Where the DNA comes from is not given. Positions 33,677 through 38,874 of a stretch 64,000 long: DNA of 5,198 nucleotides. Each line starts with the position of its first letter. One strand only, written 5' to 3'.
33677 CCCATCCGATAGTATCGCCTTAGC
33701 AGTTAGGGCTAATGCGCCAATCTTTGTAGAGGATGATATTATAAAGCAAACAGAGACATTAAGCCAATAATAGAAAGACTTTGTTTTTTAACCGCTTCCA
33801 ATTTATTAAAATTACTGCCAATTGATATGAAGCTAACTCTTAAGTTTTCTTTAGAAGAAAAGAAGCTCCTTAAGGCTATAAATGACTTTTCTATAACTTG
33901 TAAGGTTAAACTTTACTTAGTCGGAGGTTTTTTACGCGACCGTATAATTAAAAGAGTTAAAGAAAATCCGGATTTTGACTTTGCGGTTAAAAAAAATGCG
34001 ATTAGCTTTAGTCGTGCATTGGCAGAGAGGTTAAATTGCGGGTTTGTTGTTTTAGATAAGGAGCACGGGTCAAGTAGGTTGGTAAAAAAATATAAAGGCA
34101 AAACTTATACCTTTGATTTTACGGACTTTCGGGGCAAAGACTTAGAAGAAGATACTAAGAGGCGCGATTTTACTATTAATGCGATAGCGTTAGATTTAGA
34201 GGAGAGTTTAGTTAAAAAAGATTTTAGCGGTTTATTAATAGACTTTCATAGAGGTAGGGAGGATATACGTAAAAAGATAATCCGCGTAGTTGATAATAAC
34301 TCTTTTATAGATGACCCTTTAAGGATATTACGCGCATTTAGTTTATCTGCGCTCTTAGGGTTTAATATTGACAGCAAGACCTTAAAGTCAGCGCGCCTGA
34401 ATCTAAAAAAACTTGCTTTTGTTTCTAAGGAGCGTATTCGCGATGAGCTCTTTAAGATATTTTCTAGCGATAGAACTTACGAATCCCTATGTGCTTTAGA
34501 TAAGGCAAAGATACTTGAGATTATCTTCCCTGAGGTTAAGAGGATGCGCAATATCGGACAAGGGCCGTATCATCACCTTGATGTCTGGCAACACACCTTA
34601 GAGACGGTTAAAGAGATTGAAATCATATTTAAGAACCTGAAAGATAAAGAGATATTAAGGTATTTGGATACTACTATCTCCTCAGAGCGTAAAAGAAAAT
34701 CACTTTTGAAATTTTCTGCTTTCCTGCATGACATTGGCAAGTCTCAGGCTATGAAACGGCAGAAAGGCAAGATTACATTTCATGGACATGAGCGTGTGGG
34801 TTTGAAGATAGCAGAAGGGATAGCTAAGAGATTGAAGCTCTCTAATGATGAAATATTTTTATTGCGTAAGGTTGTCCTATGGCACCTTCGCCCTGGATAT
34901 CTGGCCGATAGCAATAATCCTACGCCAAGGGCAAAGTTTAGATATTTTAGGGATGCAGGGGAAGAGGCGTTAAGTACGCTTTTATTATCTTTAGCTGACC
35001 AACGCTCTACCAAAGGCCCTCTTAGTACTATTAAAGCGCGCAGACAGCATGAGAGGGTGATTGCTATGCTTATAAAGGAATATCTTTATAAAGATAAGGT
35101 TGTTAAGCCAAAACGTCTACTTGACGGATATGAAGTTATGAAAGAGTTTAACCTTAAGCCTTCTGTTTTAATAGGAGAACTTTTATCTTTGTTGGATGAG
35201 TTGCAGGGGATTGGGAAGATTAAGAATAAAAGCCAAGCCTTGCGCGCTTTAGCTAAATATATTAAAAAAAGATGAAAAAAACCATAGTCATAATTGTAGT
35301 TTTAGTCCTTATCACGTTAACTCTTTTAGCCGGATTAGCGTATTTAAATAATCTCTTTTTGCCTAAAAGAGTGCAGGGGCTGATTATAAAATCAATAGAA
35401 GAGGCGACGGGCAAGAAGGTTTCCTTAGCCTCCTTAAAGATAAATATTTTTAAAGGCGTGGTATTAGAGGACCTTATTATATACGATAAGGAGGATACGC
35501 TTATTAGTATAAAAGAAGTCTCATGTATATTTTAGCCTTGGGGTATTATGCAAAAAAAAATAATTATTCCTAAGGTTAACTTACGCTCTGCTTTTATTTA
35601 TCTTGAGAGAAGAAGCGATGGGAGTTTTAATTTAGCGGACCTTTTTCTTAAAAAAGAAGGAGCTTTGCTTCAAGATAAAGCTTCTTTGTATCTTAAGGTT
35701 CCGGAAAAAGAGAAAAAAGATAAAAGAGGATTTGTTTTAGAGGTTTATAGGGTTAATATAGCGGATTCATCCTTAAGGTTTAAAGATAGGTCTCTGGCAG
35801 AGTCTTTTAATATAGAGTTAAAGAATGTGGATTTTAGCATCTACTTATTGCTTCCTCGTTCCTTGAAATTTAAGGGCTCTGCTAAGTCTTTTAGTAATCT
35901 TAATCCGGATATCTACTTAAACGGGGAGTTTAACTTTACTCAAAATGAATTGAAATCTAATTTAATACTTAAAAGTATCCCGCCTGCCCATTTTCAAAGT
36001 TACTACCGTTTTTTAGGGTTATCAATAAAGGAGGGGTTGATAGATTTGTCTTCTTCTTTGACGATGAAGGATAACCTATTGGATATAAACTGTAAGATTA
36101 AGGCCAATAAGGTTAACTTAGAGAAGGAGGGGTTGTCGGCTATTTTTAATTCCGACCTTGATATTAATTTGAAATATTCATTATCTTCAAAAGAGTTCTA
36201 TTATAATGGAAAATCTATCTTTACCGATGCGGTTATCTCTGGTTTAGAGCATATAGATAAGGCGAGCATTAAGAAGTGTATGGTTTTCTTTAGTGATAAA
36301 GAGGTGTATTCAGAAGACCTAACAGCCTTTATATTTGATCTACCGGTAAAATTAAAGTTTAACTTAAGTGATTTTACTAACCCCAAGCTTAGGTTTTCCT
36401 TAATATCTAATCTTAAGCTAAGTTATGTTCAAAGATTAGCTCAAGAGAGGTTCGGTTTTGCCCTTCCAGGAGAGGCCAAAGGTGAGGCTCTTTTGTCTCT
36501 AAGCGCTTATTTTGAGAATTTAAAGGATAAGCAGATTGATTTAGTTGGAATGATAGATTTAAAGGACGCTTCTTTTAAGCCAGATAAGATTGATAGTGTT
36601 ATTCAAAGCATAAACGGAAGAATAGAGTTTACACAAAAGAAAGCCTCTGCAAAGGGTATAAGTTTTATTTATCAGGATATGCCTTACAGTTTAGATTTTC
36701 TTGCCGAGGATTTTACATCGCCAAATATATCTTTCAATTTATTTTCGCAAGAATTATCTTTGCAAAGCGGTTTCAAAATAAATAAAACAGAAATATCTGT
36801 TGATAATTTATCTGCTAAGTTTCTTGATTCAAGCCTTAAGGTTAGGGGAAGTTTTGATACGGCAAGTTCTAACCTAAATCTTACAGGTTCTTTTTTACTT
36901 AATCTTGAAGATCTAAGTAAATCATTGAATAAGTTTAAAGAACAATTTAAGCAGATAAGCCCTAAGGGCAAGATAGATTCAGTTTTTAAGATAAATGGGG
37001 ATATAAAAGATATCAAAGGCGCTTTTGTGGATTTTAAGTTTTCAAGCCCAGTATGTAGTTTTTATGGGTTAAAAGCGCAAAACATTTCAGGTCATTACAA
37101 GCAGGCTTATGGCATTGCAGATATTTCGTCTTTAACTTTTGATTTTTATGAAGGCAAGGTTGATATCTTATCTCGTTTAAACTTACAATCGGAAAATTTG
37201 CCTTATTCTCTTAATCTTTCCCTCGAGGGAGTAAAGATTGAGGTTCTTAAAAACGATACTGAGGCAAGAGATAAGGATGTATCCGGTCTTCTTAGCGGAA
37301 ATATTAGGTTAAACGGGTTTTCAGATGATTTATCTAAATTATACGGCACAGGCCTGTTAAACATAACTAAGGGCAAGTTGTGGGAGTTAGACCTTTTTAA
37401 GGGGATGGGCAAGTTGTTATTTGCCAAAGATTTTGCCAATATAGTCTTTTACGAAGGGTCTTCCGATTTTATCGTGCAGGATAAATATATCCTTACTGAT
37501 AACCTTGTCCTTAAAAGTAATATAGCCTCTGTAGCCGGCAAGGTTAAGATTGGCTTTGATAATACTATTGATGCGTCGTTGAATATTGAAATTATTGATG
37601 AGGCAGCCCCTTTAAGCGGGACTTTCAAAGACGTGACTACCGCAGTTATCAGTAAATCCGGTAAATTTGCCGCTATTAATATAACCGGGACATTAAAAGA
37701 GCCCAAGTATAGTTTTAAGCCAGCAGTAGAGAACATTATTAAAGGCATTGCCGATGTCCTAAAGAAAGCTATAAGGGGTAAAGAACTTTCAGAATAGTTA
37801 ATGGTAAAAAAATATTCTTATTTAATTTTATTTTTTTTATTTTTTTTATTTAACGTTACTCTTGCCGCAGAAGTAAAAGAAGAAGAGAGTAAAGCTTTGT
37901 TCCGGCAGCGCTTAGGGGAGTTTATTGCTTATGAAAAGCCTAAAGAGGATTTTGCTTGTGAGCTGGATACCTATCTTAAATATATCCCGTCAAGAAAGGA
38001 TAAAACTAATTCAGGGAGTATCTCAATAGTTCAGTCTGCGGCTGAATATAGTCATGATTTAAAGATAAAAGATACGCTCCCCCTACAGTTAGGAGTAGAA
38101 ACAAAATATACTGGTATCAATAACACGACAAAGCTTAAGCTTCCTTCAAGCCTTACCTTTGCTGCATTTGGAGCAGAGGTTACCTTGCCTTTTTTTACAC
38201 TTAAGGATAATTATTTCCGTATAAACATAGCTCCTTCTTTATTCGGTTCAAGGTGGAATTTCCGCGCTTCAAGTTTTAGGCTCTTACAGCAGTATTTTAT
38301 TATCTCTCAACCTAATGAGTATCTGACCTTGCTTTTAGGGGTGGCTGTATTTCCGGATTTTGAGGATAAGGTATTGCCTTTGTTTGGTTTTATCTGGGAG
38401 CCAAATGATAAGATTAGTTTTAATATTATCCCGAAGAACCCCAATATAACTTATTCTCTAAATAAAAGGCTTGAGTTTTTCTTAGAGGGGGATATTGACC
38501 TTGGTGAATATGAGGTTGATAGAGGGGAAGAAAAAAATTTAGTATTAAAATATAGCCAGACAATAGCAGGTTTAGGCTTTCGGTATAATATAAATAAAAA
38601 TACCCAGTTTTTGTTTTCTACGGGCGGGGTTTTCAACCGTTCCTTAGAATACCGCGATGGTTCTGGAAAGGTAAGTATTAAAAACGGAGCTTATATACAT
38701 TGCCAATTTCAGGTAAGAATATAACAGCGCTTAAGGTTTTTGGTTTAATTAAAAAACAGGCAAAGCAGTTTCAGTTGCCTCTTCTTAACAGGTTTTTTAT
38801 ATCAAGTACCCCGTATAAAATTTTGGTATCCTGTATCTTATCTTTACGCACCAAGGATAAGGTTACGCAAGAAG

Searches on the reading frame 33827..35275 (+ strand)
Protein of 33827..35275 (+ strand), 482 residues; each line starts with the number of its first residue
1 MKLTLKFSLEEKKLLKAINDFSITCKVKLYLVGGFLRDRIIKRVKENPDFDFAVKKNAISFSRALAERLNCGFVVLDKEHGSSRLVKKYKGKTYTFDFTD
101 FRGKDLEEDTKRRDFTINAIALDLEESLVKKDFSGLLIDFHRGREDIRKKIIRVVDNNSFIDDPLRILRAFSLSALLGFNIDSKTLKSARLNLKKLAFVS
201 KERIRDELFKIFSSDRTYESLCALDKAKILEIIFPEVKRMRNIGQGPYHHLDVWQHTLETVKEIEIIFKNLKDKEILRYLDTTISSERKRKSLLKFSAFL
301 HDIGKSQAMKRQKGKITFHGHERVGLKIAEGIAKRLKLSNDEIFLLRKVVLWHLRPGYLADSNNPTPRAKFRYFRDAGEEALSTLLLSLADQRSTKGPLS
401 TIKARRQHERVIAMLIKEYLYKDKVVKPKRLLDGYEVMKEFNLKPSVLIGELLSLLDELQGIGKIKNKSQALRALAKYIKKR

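Call 51: search_protein_families(library=pfam, proteins=[window:33827-35275:+], max_evalue=0.0001)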
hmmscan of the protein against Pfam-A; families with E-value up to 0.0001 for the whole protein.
window:33827-35275:+ (482 aa): 3 families
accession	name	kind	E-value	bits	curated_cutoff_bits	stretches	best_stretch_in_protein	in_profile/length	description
PF01743.26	PolyA_pol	-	4.5e-16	59.8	23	1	29-153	1-126/126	Poly A polymerase head domain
PF12627.12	PolyA_pol_RNAbd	-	1.8e-14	53.7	22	1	178-238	1-61/64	Probable RNA and SrmB- binding site of polymerase A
PF01966.28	HD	-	4.7e-09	37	22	1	253-391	1-111/116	HD domain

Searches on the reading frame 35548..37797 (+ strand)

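Call 51: search_protein_families(library=pfam, proteins=[window:35548-37797:+], max_evalue=0.0001)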
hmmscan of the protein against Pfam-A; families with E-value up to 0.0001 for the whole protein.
window:35548-37797:+ (749 aa): 3 families
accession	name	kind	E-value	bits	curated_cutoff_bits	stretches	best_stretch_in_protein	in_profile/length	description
PF05359.17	DUF748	-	1.9e-09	36.6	50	1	2-195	102-281/1037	Domain of Unknown Function (DUF748)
PF05170.20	AsmA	-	8.6e-09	35.2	29.8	1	435-599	383-545/607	AsmA family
PF13116.12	YhdP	-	3.7e-07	28.9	46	0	310-386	636-712/1224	YhdP protein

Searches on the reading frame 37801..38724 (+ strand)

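Call 51: search_protein_families(library=pfam, proteins=[window:37801-38724:+], max_evalue=0.0001)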
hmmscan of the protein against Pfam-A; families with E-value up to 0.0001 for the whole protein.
window:37801-38724:+ (307 aa): 1 family
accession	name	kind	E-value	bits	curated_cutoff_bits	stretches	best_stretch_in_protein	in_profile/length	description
PF19783.5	DUF6268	-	8.2e-11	41.9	22.8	1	153-294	115-259/279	Domain of unknown function (DUF6268)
